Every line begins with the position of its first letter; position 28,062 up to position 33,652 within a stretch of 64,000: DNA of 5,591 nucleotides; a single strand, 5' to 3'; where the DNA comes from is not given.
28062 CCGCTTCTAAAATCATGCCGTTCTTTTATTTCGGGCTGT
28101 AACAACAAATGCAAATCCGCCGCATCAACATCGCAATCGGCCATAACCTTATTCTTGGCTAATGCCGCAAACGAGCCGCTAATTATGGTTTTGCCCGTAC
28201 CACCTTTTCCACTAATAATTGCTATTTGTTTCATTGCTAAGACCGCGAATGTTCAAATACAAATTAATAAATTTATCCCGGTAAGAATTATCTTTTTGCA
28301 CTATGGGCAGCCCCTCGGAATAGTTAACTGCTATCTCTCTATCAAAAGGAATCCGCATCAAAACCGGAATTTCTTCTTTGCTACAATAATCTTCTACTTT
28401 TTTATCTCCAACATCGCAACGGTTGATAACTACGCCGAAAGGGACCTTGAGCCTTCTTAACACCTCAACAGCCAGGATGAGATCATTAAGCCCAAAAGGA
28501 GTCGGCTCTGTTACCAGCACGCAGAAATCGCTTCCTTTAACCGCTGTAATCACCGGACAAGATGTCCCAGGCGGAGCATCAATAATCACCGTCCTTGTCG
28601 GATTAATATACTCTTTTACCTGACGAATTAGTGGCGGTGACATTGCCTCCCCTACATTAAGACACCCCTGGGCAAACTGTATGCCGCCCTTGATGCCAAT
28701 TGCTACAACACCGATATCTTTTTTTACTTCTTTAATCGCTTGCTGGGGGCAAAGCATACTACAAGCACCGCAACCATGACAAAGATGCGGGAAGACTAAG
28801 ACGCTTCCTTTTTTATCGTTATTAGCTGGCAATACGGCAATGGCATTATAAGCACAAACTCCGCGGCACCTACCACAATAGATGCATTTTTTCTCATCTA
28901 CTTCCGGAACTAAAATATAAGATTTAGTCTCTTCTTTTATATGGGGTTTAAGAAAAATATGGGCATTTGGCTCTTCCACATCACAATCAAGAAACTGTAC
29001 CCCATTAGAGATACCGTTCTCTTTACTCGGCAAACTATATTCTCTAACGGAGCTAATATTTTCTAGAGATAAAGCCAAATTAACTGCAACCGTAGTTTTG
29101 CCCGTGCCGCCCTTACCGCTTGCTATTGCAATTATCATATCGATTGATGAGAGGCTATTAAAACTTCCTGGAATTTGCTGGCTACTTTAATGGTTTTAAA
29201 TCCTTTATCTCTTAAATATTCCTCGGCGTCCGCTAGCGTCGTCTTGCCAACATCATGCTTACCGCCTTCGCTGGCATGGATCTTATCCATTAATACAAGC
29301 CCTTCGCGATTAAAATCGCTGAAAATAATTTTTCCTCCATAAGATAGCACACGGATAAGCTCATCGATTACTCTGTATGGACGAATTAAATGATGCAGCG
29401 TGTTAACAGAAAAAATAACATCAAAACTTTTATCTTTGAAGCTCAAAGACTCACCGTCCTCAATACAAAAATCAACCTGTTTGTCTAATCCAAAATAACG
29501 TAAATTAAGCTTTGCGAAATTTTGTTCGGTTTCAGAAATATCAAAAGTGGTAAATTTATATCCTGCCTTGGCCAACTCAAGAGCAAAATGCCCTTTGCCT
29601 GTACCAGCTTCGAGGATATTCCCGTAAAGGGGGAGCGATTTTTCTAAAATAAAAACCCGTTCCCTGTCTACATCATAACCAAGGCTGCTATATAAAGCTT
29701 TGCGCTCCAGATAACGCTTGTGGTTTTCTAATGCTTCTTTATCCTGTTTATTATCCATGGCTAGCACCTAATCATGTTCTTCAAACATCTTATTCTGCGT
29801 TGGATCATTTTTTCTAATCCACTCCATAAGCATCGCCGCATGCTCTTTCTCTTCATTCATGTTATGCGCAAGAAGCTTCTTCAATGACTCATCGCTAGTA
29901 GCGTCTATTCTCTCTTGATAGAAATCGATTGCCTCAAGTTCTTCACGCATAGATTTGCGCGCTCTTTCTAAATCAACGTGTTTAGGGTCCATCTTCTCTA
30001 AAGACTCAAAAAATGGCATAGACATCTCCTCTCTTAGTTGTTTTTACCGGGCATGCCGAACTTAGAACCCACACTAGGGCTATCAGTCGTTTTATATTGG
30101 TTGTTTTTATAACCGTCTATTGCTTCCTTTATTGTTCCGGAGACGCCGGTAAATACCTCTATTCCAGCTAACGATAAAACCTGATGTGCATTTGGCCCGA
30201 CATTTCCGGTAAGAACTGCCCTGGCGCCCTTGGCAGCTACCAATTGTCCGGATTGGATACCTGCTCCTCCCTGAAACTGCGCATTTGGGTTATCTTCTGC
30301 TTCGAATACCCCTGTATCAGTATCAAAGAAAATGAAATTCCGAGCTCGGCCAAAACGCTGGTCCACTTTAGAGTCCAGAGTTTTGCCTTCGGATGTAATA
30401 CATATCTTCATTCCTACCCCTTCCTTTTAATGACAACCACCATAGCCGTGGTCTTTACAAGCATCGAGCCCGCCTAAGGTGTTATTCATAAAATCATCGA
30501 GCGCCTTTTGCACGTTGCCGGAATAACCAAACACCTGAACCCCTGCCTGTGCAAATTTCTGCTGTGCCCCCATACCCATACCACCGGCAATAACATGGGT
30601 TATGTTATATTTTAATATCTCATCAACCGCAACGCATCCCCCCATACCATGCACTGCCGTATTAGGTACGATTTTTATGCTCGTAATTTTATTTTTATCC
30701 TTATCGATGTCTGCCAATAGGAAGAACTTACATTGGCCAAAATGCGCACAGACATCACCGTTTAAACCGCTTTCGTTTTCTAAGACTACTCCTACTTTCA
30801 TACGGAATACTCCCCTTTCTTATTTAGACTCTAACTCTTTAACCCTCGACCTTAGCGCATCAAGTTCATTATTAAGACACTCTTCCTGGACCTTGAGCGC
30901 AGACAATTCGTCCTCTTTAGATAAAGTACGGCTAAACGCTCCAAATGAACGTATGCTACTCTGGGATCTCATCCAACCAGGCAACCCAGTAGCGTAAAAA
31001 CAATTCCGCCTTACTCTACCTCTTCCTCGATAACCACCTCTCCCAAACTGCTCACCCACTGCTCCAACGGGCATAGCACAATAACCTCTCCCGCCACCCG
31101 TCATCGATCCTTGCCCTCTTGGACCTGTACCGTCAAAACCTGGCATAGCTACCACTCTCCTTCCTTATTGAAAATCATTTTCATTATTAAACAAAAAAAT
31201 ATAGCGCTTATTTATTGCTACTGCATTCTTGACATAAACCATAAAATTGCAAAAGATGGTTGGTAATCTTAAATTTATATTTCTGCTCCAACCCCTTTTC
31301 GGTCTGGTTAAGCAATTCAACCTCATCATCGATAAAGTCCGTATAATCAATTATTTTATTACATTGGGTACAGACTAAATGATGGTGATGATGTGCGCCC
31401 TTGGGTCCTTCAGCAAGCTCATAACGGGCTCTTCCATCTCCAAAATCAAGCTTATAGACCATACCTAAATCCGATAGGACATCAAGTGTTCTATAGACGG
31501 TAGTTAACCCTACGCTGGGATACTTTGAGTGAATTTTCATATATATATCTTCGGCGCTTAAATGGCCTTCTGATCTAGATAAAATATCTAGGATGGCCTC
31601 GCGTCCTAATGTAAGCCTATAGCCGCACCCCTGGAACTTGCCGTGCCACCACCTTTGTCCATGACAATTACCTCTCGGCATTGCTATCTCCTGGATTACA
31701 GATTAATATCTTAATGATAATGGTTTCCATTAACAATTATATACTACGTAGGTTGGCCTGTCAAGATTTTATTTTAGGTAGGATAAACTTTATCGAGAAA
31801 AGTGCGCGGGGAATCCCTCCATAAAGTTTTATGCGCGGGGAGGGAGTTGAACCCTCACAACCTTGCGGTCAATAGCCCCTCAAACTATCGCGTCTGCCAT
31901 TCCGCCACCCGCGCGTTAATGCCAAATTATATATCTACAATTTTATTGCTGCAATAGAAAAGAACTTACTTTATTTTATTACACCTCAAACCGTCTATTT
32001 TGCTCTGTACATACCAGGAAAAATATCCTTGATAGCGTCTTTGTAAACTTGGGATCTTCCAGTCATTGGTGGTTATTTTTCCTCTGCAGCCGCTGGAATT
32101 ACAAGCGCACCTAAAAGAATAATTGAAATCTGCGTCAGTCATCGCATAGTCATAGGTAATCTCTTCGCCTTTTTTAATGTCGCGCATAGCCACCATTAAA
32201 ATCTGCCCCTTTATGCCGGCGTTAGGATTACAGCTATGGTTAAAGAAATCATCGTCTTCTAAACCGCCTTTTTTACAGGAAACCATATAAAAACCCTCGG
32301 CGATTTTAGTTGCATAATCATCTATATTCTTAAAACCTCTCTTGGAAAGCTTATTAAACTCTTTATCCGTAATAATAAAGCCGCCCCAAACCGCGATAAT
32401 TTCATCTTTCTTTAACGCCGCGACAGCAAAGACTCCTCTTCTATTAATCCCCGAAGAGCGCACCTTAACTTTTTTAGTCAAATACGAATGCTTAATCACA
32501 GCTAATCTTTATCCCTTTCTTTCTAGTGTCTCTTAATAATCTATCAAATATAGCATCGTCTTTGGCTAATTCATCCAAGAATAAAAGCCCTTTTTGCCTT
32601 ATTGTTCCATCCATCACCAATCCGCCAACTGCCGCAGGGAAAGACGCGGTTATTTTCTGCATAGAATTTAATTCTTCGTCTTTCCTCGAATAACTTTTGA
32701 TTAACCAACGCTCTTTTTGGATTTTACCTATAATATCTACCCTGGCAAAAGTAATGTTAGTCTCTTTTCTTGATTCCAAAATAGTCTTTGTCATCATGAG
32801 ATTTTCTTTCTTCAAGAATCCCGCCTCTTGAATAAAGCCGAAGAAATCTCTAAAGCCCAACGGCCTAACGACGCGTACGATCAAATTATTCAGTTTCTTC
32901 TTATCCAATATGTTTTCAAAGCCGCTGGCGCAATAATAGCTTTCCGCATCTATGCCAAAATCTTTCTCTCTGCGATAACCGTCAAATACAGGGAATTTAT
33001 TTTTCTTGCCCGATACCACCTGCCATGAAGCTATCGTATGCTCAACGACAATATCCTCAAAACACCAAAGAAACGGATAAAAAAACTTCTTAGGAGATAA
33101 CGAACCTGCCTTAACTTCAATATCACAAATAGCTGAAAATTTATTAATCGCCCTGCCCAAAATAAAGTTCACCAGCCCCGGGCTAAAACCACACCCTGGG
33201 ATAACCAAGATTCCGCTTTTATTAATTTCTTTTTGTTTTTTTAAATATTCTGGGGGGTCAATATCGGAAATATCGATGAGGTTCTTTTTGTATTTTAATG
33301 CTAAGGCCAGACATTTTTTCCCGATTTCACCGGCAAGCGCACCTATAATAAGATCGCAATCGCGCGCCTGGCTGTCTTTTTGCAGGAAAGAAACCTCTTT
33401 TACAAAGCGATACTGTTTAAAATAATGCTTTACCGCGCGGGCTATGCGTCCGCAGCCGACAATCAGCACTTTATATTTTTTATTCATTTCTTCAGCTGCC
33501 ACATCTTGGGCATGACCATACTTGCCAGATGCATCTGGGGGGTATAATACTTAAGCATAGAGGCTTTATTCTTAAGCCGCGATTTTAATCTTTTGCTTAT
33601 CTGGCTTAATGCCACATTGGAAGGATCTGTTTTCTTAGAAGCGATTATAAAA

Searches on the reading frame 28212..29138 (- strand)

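Call 32: search_protein_families(library=pfam, proteins=[window:28212-29138:-])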
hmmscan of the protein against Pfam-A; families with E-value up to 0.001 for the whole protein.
window:28212-29138:- (308 aa): 14 families
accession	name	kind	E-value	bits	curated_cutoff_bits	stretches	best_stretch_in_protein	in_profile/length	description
PF10609.15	ParA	-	5.3e-16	59.2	27.1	2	2-27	5-30/246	NUBPL iron-transfer P-loop NTPase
PF01656.29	CbiA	-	9.2e-13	48.7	25.4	2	3-26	1-24/125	CobQ/CobB/MinD/ParA nucleotide binding domain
PF00037.32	Fer4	-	2.3e-11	43.4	21.1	2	115-136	3-24/24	4Fe-4S binding domain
PF12838.12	Fer4_7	-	1.1e-09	39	27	1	84-134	1-52/52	4Fe-4S dicluster domain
PF14697.11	Fer4_21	-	2.2e-08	34.6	35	1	80-136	3-58/59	4Fe-4S dicluster domain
PF13614.12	AAA_31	-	6.6e-08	33.1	27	1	2-26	3-27/177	AAA domain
PF12837.12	Fer4_6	-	8.7e-08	32.2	25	0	114-135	3-24/24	4Fe-4S binding domain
PF25160.1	LdpA_Fe-S-bd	-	3.3e-07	30.4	27.6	1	115-139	23-47/49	LdpA Fe-S cluster-binding domain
PF13187.11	Fer4_9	-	7.3e-06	26.4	27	1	84-135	1-52/52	4Fe-4S dicluster domain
PF13484.11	Fer4_16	-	9.5e-06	26.7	30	0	120-138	2-20/66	4Fe-4S double cluster binding domain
PF13237.11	Fer4_10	-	4.3e-05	23.8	25.5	1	80-131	4-53/53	4Fe-4S dicluster domain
PF12797.12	Fer4_2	-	0.00062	20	24.5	0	78-96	3-21/22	4Fe-4S binding domain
PF17179.9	Fer4_22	-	0.00068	20.9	27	0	72-97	68-93/95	4Fe-4S dicluster domain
PF13500.12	AAA_26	-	0.00086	19.7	27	0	207-268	132-193/198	AAA domain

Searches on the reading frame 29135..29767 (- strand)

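Call 70: search_protein_families(library=pfam, proteins=[window:29135-29767:-], max_evalue=0.00001)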
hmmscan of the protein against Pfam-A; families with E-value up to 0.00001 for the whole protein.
window:29135-29767:- (210 aa): 6 families
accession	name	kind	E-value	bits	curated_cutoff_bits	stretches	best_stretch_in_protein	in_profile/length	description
PF08241.18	Methyltransf_11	-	4.2e-21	75.8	21.2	1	52-149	1-95/95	Methyltransferase domain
PF13847.12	Methyltransf_31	-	3.5e-19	69.4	27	1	50-156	6-116/145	Methyltransferase domain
PF13649.12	Methyltransf_25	-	1.1e-17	64.9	27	1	51-145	1-97/97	Methyltransferase domain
PF13489.12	Methyltransf_23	-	5.8e-16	59.1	27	1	35-158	11-125/164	Methyltransferase domain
PF08242.18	Methyltransf_12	-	1.7e-11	45.1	30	1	52-147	1-98/98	Methyltransferase domain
PF01209.24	Ubie_methyltran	-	1.3e-07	31.7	20.1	1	50-162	50-164/233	ubiE/COQ5 methyltransferase family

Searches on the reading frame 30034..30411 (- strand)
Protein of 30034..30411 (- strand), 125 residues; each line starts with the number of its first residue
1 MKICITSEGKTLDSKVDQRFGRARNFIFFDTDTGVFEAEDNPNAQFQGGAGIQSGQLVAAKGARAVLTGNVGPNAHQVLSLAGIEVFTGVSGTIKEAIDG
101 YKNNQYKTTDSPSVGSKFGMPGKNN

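Call 70: search_protein_families(library=pfam, proteins=[window:30034-30411:-], max_evalue=0.00001)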
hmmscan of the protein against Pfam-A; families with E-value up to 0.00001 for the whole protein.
window:30034-30411:- (125 aa): 1 family
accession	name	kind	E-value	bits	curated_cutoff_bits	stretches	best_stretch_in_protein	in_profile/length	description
PF02579.22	Nitro_FeMo-Co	-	5.6e-23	81.5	26.3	1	13-102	2-93/94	Dinitrogenase iron-molybdenum cofactor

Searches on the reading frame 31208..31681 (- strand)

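Call 70: search_protein_families(library=pfam, proteins=[window:31208-31681:-], max_evalue=0.00001)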
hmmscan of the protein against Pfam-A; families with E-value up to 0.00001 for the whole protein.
window:31208-31681:- (157 aa): 1 family
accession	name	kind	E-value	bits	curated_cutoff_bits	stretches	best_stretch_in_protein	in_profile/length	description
PF01475.25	FUR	-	1.2e-33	116.3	23.1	1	20-147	3-121/121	Ferric uptake regulator family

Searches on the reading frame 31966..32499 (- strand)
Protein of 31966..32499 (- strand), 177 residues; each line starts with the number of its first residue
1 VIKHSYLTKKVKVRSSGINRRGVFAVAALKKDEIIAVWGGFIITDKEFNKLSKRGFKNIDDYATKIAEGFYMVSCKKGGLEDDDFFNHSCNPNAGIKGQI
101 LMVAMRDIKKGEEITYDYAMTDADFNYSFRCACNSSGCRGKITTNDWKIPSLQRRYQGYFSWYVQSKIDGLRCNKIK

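Call 70: search_protein_families(library=pfam, proteins=[window:31966-32499:-], max_evalue=0.00001)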
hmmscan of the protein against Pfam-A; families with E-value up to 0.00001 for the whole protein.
window:31966-32499:- (177 aa): 1 family
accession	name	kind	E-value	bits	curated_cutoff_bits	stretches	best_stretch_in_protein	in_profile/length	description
PF00856.33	SET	-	8e-16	58.8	22.4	1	21-118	2-104/105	SET domain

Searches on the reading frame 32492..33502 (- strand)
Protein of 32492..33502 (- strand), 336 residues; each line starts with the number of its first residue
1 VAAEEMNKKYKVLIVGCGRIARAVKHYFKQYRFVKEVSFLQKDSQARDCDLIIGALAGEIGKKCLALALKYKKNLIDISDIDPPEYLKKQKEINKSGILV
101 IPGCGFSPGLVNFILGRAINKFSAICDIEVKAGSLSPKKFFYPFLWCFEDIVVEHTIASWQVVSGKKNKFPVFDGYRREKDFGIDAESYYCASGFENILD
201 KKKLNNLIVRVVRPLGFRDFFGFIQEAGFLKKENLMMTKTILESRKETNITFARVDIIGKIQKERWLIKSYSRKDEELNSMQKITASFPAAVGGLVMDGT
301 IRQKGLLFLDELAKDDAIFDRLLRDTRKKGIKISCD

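Call 70: search_protein_families(library=pfam, proteins=[window:32492-33502:-], max_evalue=0.00001)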
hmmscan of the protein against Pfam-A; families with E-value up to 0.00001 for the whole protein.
window:32492-33502:- (336 aa): 1 family
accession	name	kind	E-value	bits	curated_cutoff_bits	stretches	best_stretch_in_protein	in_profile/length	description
PF16653.10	Sacchrp_dh_C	-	2.3e-07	31.6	31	1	105-331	1-265/265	Saccharopine dehydrogenase C-terminal domain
